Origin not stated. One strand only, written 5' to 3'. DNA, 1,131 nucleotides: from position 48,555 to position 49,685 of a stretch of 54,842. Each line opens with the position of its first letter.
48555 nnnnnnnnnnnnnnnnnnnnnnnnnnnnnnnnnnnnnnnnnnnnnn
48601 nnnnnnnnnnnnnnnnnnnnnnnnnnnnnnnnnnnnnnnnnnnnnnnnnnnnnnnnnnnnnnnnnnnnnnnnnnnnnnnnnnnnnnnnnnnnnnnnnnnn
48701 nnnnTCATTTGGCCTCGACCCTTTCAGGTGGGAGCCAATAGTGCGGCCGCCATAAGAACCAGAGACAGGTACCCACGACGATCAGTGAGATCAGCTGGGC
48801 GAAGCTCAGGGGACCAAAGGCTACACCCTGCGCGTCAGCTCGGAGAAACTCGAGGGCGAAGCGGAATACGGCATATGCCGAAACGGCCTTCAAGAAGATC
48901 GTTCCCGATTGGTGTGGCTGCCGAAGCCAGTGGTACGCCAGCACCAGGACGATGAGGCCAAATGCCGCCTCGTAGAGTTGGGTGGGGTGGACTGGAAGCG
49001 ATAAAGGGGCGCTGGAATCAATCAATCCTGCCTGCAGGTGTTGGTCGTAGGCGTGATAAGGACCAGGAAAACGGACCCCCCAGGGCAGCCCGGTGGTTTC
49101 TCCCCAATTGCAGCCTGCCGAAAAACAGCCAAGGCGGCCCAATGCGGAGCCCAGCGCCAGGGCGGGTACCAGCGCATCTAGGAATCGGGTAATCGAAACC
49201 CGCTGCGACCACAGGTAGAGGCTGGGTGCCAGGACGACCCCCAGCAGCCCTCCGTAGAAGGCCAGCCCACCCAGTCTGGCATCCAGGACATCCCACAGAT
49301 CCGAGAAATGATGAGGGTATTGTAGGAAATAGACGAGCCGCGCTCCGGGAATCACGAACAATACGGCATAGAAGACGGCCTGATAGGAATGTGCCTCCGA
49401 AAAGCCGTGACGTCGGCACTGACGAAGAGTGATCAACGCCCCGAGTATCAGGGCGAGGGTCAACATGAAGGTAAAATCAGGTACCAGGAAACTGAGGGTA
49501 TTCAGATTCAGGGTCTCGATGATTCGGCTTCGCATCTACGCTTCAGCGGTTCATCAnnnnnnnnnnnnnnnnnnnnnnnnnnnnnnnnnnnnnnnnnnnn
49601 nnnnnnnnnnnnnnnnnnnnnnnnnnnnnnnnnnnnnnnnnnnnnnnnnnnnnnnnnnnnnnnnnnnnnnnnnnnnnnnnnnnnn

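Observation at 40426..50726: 10.3-kb translationally coupled operon: cohesin protein + Lgt + two tandem paralogous dockerin/IPT - choice-of-anchor-D - small-protein cassettes split by a Rieske protein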

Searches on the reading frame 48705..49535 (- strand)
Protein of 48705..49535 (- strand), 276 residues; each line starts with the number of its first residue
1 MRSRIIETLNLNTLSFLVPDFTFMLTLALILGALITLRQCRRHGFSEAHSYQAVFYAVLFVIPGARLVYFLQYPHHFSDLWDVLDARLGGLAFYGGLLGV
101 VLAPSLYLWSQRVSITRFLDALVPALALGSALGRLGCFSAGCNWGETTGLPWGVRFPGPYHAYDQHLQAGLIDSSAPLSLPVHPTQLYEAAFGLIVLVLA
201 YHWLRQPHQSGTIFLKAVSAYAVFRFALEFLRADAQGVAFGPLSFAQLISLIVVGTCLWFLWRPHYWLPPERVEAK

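Call 4: search_protein_families(library=pfam, proteins=[window:48705-49535:-], max_evalue=0.1)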
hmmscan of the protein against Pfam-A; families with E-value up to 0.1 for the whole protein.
window:48705-49535:- (276 aa): 1 family
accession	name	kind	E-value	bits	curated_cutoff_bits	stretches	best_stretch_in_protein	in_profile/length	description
PF01790.23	LGT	-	1.2e-51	175.9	24.9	1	18-262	11-239/240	Prolipoprotein diacylglyceryl transferase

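Call 5: search_protein_families(library=ncbifam, proteins=[window:48705-49535:-], max_evalue=0.1)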
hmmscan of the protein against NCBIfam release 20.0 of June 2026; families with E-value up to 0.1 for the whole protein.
window:48705-49535:- (276 aa): 8 families
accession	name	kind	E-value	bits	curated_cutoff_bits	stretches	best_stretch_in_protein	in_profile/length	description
TIGR00544.1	lgt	equivalog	4.2e-39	134.6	118.9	1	21-261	25-267/280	prolipoprotein diacylglyceryl transferase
NF000778.0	PRK00052.3-4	equivalog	1.4e-35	123.2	334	1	15-258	10-239/252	prolipoprotein diacylglyceryl transferase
NF000784.0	PRK00052.4-5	subfamily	5.3e-32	111.1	409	1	16-229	11-238/298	prolipoprotein diacylglyceryl transferase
NF000775.0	PRK00052.2-5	equivalog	1.2e-15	57.5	428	1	53-257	68-272/288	prolipoprotein diacylglyceryl transferase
NF000777.0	PRK00052.3-2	equivalog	7.2e-13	48.8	558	1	68-235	93-247/310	prolipoprotein diacylglyceryl transferase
NF009611.0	PRK13108.1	equivalog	2.3e-12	46.6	636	1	24-238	29-250/476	prolipoprotein diacylglyceryl transferase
NF000779.0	PRK00052.3-5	equivalog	2.4e-12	47.2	405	1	22-148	22-150/257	prolipoprotein diacylglyceryl transferase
NF000780.0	PRK00052.4-1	equivalog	5.9e-10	38.9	547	1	17-240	29-254/327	prolipoprotein diacylglyceryl transferase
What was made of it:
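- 48705..49535 (-): g2: Lgt paralogue (276 aa), a member of a cluster-specific Lgt clade. TIGR00544 134.6 bits against a 118.9 cutoff (call 5).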

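Call 36: find_homologous_proteins(query=window:48705-49535:-, max_evalue=1e-10)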
Query window:48705-49535:- (276 aa): 896 proteins with E <= 1e-10 among 8000 candidates; the best 120 are listed.
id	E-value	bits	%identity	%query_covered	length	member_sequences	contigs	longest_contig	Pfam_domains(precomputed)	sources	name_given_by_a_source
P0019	1.5e-182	624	100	100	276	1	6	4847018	PF01790.24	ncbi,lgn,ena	-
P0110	2.6e-94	334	58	100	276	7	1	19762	PF01790.24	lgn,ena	-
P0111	7.8e-94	333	57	99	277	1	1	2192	PF01790.24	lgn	-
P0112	8.0e-88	313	52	95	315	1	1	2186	PF01790.24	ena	-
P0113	1.7e-87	312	48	95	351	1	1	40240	PF01790.24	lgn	-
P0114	3.8e-85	304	54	95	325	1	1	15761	PF01790.24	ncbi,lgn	-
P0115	5.6e-85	304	56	95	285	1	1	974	PF01790.24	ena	-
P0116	6.7e-82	293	55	93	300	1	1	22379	PF01790.24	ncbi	-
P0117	1.4e-79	286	53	93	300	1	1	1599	PF01790.24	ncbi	-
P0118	8.8e-78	280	85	51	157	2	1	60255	PF01790.24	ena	-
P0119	4.0e-77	278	52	93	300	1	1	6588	PF01790.24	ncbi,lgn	-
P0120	4.4e-76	274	53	97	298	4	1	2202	PF01790.24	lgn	-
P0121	5.7e-76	274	58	82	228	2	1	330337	PF01790.24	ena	-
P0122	5.7e-76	274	53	95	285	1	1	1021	PF01790.24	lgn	-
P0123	8.6e-75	270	54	91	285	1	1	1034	PF01790.24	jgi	jgi:phosphatidylglycerol:prolipoprotein diacylglycerol transferase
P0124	4.4e-54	202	46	88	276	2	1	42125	PF01790.24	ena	-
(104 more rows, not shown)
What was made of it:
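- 48705..49535 (-): The clade P0110-P0123 scores 270-334 bits, then scores drop to 202 (call 36).
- Closest known: Prolipoprotein diacylglyceryl transferase Lgt, and organisms with two lgt genes. Different: It belongs to a small clade confined to these clusters (call 36).
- The Lgt forms a separate clade with a score gap of 270-334 vs 202 bits or less (call 36).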

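Call 37: find_encoding_contigs(protein=P0113, flank=10000, max_places=1)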
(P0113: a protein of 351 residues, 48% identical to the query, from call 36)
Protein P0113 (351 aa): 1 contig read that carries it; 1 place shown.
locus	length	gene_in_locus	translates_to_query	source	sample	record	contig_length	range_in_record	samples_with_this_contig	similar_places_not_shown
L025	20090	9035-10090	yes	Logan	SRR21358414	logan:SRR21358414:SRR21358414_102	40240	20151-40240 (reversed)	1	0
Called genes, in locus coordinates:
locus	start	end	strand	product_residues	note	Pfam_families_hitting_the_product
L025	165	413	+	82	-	PF00037:Fer4 (faint), PF12838:Fer4_7 (weak)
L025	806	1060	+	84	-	PF00037:Fer4 (faint), PF12838:Fer4_7 (weak)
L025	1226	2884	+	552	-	PF00890:FAD_binding_2, PF01266:DAO (faint), PF01593:Amino_oxidase (weak), PF01946:Thi4 (weak), PF13450:NAD_binding_8 (weak)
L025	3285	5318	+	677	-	PF00989:PAS, PF08448:PAS_4, PF13426:PAS_9, PF00989:PAS, PF08448:PAS_4, PF01590:GAF, PF13185:GAF_2, PF00512:HisKA, +4 more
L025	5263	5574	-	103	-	-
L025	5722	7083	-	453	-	PF07690:MFS_1, PF13347:MFS_2 (weak)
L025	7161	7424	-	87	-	-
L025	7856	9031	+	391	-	PF00963:Cohesin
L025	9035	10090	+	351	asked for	PF01790:LGT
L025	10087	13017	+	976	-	PF00404:Dockerin_1, PF12371:TMEM131_like_N (weak), PF15780:ASH, PF22073:Cep192_D4 (weak), PF22544:HYDIN_VesB_CFA65-like_Ig, PF01833:TIG (weak)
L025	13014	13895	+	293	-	PF15780:ASH (weak)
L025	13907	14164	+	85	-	-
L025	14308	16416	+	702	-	PF00963:Cohesin, PF01833:TIG, PF12371:TMEM131_like_N (weak), PF15780:ASH, PF22073:Cep192_D4, PF22544:HYDIN_VesB_CFA65-like_Ig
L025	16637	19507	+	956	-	PF00404:Dockerin_1, PF15780:ASH, PF22073:Cep192_D4, PF22544:HYDIN_VesB_CFA65-like_Ig, PF01833:TIG (weak)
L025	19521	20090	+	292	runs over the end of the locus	PF15780:ASH, PF22073:Cep192_D4, PF22544:HYDIN_VesB_CFA65-like_Ig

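Call 38: find_encoding_contigs(protein=P0114, flank=10000, max_places=1)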
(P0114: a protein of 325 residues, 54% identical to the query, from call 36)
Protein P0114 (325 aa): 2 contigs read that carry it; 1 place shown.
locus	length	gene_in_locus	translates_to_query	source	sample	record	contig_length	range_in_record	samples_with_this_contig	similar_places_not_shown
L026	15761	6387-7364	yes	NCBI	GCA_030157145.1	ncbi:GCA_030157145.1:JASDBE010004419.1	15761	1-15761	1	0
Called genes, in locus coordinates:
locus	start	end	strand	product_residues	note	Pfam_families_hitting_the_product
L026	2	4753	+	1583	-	?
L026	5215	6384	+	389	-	PF00963:Cohesin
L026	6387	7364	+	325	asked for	PF01790:LGT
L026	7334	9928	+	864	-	PF00404:Dockerin_1, PF01833:TIG (weak)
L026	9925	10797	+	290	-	-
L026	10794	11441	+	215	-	-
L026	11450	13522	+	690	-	PF00963:Cohesin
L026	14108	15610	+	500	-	PF01565:FAD_binding_4, PF04030:ALO (weak)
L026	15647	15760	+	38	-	?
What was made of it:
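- L025 and L026 repeat the window's gene order cohesin-Lgt-large-middle(-small)-cohesin' (calls 37, 38).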

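Call 39: find_encoding_contigs(protein=P0124, flank=10000, max_places=1)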
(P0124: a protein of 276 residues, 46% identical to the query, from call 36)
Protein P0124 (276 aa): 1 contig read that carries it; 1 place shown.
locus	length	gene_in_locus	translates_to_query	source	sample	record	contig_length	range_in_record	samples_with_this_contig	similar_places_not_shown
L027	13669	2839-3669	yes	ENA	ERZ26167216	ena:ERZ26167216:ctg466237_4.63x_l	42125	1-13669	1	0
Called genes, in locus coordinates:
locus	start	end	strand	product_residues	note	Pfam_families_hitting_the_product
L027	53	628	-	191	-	PF22769:DCD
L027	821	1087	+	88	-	PF00216:Bac_DNA_binding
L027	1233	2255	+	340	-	PF02163:Peptidase_M50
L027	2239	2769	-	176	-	-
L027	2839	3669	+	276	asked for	PF01790:LGT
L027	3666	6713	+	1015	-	-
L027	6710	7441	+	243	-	-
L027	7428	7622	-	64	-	-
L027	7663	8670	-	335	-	PF04055:Radical_SAM, PF06463:Mob_synth_C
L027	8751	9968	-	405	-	PF00872:Transposase_mut, PF10551:MULE (weak)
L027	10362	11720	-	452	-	PF13579:Glyco_trans_4_4, PF13439:Glyco_transf_4, PF00534:Glycos_transf_1, PF13692:Glyco_trans_1_4, PF13524:Glyco_trans_1_2 (faint)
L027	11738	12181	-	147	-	-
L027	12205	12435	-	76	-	-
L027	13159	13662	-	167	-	-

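Call 58: search_protein_families(library=ncbifam, proteins=[L027:3666-6713:+, L026:9925-10797:+], max_evalue=0.01)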
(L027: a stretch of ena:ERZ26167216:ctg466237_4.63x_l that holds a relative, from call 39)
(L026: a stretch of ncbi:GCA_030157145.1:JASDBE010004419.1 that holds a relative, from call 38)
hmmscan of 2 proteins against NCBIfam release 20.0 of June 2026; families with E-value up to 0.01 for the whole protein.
L027:3666-6713:+ (1015 aa): 0 families

L026:9925-10797:+ (290 aa): 1 family
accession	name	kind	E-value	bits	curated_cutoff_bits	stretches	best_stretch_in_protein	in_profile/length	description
NF012200.0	choice_anch_D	domain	4.6e-08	33.5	45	1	186-274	16-106/108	choice-of-anchor D domain-containing protein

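Call 59: search_protein_families(library=pfam, proteins=[L027:3666-6713:+, L026:9925-10797:+], max_evalue=0.01)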
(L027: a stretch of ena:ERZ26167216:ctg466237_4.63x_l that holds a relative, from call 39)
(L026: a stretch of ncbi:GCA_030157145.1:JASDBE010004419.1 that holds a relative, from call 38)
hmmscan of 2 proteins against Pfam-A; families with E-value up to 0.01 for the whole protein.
L027:3666-6713:+ (1015 aa): 0 families

L026:9925-10797:+ (290 aa): 2 families
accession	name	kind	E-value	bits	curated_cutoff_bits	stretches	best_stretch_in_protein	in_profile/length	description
PF22066.2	Cep192_D8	-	3.2e-05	24.5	33.5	1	186-283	5-96/101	Cep192 domain 8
PF15780.11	ASH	-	0.0019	18.8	27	1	189-270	5-89/98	Abnormal spindle-like microcephaly-assoc'd, ASPM-SPD-2-Hydin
